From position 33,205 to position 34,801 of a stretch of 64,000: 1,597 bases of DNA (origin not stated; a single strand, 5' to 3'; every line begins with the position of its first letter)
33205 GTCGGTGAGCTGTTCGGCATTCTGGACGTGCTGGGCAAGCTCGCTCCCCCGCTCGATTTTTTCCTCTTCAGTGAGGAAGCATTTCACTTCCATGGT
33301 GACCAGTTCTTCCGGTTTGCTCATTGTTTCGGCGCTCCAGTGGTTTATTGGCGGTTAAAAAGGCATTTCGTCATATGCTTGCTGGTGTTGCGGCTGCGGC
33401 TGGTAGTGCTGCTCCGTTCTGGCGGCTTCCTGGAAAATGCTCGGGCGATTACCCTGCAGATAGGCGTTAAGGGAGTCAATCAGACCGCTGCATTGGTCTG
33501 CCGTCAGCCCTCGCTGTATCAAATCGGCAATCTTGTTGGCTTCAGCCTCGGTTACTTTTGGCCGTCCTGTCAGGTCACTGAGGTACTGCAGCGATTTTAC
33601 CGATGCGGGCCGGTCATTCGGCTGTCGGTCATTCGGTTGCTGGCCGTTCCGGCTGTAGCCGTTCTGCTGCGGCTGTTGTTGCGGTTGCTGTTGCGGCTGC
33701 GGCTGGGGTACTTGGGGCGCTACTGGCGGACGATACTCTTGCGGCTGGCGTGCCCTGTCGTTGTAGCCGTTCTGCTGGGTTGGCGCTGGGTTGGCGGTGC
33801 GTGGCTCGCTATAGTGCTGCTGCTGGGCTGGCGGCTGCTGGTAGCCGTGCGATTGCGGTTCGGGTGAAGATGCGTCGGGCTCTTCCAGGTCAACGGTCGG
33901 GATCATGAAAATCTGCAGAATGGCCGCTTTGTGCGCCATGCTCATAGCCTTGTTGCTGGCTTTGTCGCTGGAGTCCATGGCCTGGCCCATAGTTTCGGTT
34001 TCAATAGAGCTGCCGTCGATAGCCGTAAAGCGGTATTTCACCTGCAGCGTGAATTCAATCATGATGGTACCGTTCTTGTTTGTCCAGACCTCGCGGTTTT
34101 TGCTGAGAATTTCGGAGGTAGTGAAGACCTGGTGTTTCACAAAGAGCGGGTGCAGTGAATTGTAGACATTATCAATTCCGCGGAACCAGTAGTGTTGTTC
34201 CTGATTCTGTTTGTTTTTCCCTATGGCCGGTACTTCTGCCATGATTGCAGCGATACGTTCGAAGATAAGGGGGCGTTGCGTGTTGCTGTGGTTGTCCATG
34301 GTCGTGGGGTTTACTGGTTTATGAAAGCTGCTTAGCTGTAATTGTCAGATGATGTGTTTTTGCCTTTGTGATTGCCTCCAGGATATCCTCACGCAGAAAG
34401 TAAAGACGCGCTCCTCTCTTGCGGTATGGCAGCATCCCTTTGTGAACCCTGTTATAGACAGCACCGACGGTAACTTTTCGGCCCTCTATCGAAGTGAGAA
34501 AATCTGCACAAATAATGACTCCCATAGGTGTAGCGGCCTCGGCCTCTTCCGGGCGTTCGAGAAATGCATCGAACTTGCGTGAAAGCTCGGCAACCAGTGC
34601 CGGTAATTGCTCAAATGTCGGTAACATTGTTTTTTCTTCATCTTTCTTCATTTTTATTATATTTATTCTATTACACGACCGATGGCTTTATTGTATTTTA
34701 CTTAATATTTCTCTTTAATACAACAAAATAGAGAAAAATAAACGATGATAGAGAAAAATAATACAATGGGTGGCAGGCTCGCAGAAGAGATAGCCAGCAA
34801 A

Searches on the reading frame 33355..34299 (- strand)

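Call 4: search_protein_families(library=pfam, proteins=[window:33355-34299:-], max_evalue=0.01)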
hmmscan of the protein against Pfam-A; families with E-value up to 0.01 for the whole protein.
window:33355-34299:- (314 aa): 1 family
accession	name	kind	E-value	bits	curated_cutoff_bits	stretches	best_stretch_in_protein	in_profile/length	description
PF04404.17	ERF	-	7.5e-20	71.9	25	1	14-165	3-132/153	ERF superfamily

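Call 5: search_protein_families(library=phrogs, proteins=[window:33355-34299:-], max_evalue=0.01)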
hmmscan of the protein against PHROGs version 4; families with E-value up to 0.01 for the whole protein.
window:33355-34299:- (314 aa): 3 families
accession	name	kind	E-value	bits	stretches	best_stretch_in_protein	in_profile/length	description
phrog_155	-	DNA, RNA and nucleotide metabolism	1.4e-24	88.3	1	10-173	66-213/308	Erf-like ssDNA annealing protein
phrog_21649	-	unknown function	2e-22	80.9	1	8-218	38-230/351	-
phrog_34331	-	unknown function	2e-15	58.1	1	34-137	49-153/239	-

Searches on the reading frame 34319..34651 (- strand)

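Call 7: search_protein_families(library=pfam, proteins=[window:34319-34651:-], max_evalue=0.01)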
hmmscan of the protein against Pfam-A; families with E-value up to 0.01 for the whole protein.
window:34319-34651:- (110 aa): 1 family
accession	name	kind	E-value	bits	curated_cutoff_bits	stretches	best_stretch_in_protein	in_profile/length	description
PF12728.13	HTH_17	-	0.00017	22.2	27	1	60-96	13-49/51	Helix-turn-helix domain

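Call 89: search_protein_families(library=phrogs, proteins=[window:34319-34651:-], max_evalue=0.001)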
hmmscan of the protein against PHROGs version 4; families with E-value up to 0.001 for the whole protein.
window:34319-34651:- (110 aa): 0 families
